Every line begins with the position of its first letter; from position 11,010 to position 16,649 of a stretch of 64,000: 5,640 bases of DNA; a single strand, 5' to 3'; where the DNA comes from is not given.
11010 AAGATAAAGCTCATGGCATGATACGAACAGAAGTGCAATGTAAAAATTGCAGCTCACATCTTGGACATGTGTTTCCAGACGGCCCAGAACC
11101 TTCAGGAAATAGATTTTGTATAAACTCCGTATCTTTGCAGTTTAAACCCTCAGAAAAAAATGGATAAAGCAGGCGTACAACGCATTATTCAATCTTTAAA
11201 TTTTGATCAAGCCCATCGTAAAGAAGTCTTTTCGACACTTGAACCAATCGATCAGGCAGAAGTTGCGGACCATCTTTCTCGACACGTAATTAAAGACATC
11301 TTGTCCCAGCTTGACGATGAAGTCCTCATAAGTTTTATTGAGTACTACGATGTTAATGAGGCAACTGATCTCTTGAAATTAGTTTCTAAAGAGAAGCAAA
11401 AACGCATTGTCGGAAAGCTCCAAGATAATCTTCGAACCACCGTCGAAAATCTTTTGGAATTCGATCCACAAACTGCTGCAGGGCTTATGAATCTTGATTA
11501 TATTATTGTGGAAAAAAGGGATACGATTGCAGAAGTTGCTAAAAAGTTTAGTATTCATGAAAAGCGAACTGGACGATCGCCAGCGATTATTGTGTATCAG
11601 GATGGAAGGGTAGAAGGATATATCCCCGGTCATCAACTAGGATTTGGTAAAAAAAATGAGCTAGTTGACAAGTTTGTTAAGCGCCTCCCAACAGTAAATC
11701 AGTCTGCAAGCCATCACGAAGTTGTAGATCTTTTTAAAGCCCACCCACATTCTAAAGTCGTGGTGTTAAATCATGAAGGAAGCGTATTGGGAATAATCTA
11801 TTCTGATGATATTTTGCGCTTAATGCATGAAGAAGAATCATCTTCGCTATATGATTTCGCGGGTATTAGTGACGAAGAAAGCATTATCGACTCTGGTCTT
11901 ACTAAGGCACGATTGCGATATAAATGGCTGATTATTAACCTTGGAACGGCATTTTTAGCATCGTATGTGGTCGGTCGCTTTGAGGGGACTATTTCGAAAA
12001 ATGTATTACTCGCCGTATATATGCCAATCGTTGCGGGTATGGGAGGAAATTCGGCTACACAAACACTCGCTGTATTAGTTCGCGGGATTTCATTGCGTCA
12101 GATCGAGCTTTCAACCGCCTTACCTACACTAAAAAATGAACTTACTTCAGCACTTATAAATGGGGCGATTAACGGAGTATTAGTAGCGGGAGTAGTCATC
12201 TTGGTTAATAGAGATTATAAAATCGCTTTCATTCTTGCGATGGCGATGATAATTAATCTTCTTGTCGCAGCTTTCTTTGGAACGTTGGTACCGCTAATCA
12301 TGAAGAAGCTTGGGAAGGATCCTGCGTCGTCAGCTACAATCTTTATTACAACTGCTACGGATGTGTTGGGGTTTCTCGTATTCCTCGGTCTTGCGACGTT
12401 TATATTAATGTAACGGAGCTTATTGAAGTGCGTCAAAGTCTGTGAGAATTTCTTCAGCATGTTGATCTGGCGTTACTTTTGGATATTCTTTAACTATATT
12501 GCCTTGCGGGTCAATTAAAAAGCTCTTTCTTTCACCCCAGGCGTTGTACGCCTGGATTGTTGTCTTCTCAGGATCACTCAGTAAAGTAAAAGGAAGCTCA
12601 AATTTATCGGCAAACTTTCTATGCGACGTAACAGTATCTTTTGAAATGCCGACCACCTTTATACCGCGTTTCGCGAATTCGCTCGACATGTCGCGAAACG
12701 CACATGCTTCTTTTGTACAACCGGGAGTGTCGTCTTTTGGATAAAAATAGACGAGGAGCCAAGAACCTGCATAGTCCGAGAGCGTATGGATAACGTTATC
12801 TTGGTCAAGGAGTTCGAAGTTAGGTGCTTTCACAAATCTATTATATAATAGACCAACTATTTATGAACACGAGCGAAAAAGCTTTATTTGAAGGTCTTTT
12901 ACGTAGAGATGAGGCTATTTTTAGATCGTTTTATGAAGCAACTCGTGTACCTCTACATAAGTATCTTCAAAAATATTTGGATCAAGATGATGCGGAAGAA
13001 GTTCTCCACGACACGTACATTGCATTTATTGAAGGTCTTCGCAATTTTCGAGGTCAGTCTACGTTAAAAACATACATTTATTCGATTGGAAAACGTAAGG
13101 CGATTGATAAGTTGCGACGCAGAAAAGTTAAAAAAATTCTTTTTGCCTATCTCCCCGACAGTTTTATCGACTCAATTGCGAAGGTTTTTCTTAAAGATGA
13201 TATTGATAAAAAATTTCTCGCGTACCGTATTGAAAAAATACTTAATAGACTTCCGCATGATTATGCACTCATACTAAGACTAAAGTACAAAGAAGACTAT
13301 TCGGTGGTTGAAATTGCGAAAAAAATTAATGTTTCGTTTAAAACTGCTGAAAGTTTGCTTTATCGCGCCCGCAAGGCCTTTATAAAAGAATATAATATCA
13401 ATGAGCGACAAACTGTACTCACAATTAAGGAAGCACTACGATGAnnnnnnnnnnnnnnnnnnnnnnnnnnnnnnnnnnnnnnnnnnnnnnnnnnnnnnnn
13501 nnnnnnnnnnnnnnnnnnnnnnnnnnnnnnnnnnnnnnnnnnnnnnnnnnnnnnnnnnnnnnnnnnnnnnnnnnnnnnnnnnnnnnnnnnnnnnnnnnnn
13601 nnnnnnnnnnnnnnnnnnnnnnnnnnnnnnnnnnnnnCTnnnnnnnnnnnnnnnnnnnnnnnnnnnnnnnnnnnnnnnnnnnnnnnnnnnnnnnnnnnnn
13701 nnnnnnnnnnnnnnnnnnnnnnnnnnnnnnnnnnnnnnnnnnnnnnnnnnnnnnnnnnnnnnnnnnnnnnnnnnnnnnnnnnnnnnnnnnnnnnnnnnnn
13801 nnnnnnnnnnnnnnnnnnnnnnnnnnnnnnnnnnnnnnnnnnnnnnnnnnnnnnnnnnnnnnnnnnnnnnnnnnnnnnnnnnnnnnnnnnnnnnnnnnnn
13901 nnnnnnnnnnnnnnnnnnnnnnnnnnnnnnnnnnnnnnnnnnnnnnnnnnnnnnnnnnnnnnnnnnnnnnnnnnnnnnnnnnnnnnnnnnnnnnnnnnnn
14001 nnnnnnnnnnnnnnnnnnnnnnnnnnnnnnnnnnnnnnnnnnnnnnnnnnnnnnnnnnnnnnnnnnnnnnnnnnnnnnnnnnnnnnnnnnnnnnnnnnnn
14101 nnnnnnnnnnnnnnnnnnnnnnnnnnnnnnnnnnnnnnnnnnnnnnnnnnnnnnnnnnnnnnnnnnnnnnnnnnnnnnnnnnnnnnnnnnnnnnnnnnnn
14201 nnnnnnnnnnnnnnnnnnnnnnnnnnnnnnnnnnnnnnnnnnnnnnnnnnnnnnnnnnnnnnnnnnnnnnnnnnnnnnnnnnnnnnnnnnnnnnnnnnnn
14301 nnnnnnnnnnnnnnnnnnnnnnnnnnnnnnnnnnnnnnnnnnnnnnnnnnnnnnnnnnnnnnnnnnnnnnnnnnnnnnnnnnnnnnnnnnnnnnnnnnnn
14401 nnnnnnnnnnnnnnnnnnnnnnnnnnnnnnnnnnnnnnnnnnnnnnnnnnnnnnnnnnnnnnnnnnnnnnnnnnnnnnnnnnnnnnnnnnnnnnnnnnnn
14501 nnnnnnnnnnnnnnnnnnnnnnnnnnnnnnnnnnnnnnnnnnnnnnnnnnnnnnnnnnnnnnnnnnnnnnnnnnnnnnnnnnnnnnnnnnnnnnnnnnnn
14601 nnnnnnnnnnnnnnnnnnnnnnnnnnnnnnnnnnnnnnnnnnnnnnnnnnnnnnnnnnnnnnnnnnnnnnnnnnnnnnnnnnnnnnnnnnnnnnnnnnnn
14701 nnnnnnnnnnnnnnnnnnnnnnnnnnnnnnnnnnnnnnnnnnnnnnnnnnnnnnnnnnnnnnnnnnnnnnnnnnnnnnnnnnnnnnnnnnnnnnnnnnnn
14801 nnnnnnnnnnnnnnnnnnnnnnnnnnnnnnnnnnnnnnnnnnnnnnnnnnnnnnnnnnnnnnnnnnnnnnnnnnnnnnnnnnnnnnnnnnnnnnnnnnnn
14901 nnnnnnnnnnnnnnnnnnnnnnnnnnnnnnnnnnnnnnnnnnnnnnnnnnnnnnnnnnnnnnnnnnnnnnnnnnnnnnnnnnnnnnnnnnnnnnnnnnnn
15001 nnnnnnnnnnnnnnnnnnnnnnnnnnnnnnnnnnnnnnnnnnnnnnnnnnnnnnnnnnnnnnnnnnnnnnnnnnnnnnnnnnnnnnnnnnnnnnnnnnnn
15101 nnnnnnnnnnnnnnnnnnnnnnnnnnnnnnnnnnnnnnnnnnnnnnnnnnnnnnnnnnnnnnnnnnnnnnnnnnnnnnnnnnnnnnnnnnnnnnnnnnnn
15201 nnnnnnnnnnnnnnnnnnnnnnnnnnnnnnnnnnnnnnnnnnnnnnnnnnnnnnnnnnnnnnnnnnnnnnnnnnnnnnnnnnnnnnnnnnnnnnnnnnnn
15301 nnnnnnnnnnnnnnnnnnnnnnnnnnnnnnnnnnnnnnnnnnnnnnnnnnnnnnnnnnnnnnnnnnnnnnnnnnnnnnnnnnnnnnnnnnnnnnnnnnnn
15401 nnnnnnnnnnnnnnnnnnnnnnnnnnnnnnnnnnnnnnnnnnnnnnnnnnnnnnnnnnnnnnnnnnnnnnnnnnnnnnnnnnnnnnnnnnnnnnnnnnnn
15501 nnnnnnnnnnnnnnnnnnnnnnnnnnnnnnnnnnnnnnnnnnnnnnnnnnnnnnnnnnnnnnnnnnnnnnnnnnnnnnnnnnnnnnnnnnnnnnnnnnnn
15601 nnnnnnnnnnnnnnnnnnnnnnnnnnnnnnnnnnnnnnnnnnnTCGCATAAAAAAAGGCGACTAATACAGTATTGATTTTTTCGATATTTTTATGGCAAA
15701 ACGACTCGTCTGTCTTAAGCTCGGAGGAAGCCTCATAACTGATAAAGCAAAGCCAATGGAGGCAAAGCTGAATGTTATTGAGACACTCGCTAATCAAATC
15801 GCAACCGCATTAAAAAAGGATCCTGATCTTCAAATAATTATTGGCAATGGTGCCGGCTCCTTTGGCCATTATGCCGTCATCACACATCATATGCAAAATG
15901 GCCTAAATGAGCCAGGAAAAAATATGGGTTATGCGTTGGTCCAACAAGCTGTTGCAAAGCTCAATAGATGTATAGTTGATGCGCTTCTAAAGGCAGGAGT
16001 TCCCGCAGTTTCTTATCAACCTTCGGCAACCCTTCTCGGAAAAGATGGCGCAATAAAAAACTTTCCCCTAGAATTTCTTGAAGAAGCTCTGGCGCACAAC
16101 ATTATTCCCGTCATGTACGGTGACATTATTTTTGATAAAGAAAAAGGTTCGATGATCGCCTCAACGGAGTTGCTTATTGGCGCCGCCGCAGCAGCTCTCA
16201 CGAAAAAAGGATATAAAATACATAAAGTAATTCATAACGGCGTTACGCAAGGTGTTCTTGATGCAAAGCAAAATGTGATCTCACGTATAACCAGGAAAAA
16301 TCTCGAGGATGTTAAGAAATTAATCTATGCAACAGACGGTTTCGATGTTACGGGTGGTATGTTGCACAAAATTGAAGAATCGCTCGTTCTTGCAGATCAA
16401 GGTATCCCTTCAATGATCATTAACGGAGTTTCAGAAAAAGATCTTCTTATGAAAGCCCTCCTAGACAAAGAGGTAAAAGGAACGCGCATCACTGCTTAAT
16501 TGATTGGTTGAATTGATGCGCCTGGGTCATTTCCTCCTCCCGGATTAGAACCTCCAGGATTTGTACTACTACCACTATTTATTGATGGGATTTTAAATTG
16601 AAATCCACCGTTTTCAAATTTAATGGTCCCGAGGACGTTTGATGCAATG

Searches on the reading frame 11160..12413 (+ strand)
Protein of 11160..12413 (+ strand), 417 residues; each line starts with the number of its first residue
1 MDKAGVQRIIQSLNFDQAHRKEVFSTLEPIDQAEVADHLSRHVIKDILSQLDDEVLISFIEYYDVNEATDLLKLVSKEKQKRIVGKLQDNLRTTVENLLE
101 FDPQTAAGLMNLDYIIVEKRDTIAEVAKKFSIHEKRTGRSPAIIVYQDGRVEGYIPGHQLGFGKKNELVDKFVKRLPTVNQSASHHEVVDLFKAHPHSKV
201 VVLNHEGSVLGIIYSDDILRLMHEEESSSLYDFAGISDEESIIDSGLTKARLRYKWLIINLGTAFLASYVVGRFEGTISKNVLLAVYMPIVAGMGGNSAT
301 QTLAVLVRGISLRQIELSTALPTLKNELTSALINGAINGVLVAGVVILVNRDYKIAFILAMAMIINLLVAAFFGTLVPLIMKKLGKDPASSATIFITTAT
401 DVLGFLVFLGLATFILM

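Call 4: search_protein_families(library=pfam, proteins=[window:11160-12413:+], max_evalue=0.1)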
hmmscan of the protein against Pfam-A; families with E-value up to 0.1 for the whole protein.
window:11160-12413:+ (417 aa): 3 families
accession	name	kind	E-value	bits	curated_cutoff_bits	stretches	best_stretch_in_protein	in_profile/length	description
PF01769.21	MgtE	-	6.6e-31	107.6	27.6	1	288-411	1-125/125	Divalent cation transporter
PF03448.22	MgtE_N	-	8.7e-11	42.7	25.9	1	9-103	9-101/102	MgtE intracellular N domain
PF00571.33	CBS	-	1.2e-10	42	24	1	174-223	7-56/57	CBS domain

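Call 50: find_related_loci(query=window:11160-12413:+, collection=genome_contigs, flank=6000)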
Query window:11160-12413:+ (417 aa) in genome_contigs; peptide patterns used: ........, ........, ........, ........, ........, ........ (x = any residue, [..] = any of these).
599 stretches matched a pattern (row limit reached: there are more); 472 encode a relative of the query (tblastn E <= 1e-3); the best 80 are kept; 80 distinct loci.
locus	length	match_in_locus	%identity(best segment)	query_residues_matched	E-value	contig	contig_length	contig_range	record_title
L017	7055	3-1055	93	66-416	0e+0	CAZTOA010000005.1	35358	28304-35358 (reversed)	MAG TPA_asm: uncultured Gammaproteobacteria bacterium isolate SRP292972_co2_75 genome assembly, contig: NODE_1075_length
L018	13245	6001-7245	74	3-416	0e+0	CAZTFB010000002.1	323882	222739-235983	MAG TPA_asm: uncultured Gammaproteobacteria bacterium isolate SRP329715_co1_107 genome assembly, contig: NODE_11_length_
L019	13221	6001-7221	61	10-416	1e-165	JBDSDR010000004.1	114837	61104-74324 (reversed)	MAG: Candidatus Saccharimonadales bacterium isolate cluster1_bin.186 k127_11238516, whole genome shotgun sequence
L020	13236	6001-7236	61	6-417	5e-165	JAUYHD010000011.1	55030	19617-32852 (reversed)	MAG: bacterium isolate C24_maxbin.066 C24_k141_736932, whole genome shotgun sequence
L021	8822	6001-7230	59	7-416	9e-163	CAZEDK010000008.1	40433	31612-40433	MAG TPA_asm: uncultured Candidatus Peribacteria bacterium isolate SRP090828_co2_72 genome assembly, contig: NODE_330_len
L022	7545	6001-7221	57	10-416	4e-161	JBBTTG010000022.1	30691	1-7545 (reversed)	MAG: Patescibacteria group bacterium isolate H32-bin131_1 H32_bin131_1_000000000022, whole genome shotgun sequence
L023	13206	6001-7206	59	7-408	2e-160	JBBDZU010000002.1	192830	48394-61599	MAG: Candidatus Saccharimonadales bacterium isolate LejiaD_47_37 Lejia_D_139_length_192830_cov_22, whole genome shotgun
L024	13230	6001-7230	59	8-416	2e-159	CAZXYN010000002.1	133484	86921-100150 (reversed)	MAG TPA_asm: uncultured Candidatus Saccharibacteria bacterium isolate SRP344714_co2_374 genome assembly, contig: NODE_26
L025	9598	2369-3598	59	8-417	3e-159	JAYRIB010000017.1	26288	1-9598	MAG: Candidatus Saccharimonadia bacterium isolate SZ_szas25bin.42 k141_333939, whole genome shotgun sequence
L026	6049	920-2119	59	18-416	4e-160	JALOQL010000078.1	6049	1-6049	MAG: Candidatus Paceibacterota bacterium isolate Prado154 scaffold_40246, whole genome shotgun sequence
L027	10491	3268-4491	59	9-416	5e-159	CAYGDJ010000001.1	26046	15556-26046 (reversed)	MAG TPA_asm: uncultured Candidatus Saccharibacteria bacterium isolate ERP113451_co3_423 genome assembly, contig: NODE_12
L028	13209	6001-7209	60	15-416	1e-158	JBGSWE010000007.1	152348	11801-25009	MAG: Candidatus Saccharimonadales bacterium isolate JTS-AC474 k141_1338260, whole genome shotgun sequence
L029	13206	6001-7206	61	15-416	9e-159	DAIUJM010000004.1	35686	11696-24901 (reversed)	MAG TPA_asm: Candidatus Saccharibacteria bacterium isolate CTOTU2436 NODE_517_length_35686_cov_8.281104, whole genome sh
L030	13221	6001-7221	58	10-416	7e-159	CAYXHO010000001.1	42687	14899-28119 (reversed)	MAG TPA_asm: uncultured Candidatus Saccharibacteria bacterium isolate SRP342105_co1_335 genome assembly, contig: NODE_10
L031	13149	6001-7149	60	34-416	2e-158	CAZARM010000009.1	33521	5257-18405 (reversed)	MAG TPA_asm: uncultured Candidatus Saccharibacteria bacterium isolate SRP200132_co1_173 genome assembly, contig: NODE_22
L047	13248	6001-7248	75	3-416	6e-156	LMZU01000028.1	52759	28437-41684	MAG: Microgenomates bacterium OLB23 UZ22_OP11002CONTIG000028, whole genome shotgun sequence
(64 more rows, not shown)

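Call 56: search_protein_families(library=pfam, proteins=[L018:4525-5286:+, L018:4423-4740:-, L047:4664-5515:-], max_evalue=0.05)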
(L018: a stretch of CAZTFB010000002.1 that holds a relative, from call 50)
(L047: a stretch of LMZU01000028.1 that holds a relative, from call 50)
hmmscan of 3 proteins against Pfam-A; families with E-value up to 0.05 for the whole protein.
L018:4525-5286:+ (253 aa): 0 families

L018:4423-4740:- (105 aa): 0 families

L047:4664-5515:- (283 aa): 2 families
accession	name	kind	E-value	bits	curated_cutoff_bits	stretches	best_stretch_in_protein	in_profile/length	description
PF08818.16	DUF1801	-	3e-14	53.6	27.2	1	44-151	1-84/85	Domain of unknown function (DU1801)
PF15747.10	DUF4687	-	0.024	15.6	27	1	203-256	44-97/120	Domain of unknown function (DUF4687)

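Call 83: search_protein_families(library=padloc, proteins=[L018:4525-5286:+], max_evalue=0.1)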
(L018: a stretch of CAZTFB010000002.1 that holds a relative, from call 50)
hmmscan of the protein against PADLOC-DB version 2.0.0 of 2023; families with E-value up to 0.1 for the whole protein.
L018:4525-5286:+ (253 aa): 0 families

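Call 84: search_protein_families(library=phrogs, proteins=[L018:4525-5286:+], max_evalue=0.1)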
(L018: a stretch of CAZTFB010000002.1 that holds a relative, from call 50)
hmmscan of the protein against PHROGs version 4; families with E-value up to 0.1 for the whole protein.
L018:4525-5286:+ (253 aa): 0 families

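Call 92: find_related_loci(query=L018:4678-5286:+, collection=genome_contigs, flank=4000)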
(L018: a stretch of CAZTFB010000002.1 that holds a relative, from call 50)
Query L018:4678-5286:+ (202 aa) in genome_contigs; peptide patterns used: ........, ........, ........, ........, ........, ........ (x = any residue, [..] = any of these).
205 stretches matched a pattern; 1 encode a relative of the query (tblastn E <= 1e-3); 1 distinct loci.
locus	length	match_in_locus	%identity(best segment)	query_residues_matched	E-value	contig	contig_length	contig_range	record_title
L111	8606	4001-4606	100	1-202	4e-138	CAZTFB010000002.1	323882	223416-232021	MAG TPA_asm: uncultured Gammaproteobacteria bacterium isolate SRP329715_co1_107 genome assembly, contig: NODE_11_length_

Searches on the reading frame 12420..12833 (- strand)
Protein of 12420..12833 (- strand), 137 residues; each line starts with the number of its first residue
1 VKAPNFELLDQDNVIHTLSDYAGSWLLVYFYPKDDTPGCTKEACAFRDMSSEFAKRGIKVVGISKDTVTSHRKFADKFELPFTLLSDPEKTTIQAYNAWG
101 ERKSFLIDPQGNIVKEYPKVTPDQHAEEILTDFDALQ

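Call 4: search_protein_families(library=pfam, proteins=[window:12420-12833:-], max_evalue=0.1)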
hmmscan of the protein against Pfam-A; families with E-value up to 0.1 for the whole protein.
window:12420-12833:- (137 aa): 4 families
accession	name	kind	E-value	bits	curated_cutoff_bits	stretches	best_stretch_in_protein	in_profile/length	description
PF00578.27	AhpC-TSA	-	7e-39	133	26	1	2-114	4-122/124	AhpC/TSA family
PF08534.16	Redoxin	-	6.4e-20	71.9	26.6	1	2-123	5-141/148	Redoxin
PF13911.12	AhpC-TSA_2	-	5.2e-06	27.3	27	1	47-106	3-62/114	AhpC/TSA antioxidant enzyme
PF02630.20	SCO1-SenC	-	0.01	16.2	22.8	1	5-99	3-103/134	SCO1/SenC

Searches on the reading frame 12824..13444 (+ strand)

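Call 4: search_protein_families(library=pfam, proteins=[window:12824-13444:+], max_evalue=0.1)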
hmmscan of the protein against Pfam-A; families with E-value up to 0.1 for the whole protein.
window:12824-13444:+ (206 aa): 7 families
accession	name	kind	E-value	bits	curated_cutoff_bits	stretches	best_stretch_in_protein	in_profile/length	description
PF04542.20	Sigma70_r2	-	1.4e-11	44.5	24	1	37-101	2-69/71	Sigma-70 region 2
PF08281.18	Sigma70_r4_2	-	4.3e-10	39.5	25.7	1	135-185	3-53/54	Sigma-70, region 4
PF07638.17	Sigma70_ECF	-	1.3e-05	25.6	21.1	1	30-189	20-182/185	ECF sigma factor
PF04545.22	Sigma70_r4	-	0.00058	19.8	24.1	1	140-184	2-46/50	Sigma-70, region 4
PF04297.20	UPF0122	-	0.0091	16.7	22.7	1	150-186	25-61/101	Putative helix-turn-helix protein, YlxM / p13 like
PF08745.17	PIN_5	-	0.032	14.1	27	1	91-197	28-132/205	PINc domain ribonuclease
PF22194.2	F-93_WHD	-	0.049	14.1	28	0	157-196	10-49/62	F-93, winged-helix domain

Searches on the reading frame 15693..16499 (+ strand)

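Call 124: search_protein_families(library=pfam, proteins=[window:15693-16499:+], max_evalue=0.001)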
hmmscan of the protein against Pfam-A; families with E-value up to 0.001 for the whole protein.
window:15693-16499:+ (268 aa): 1 family
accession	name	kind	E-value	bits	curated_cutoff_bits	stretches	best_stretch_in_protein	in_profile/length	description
PF00696.33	AA_kinase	-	4.8e-26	92.4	24.9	1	6-244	3-234/234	Amino acid kinase family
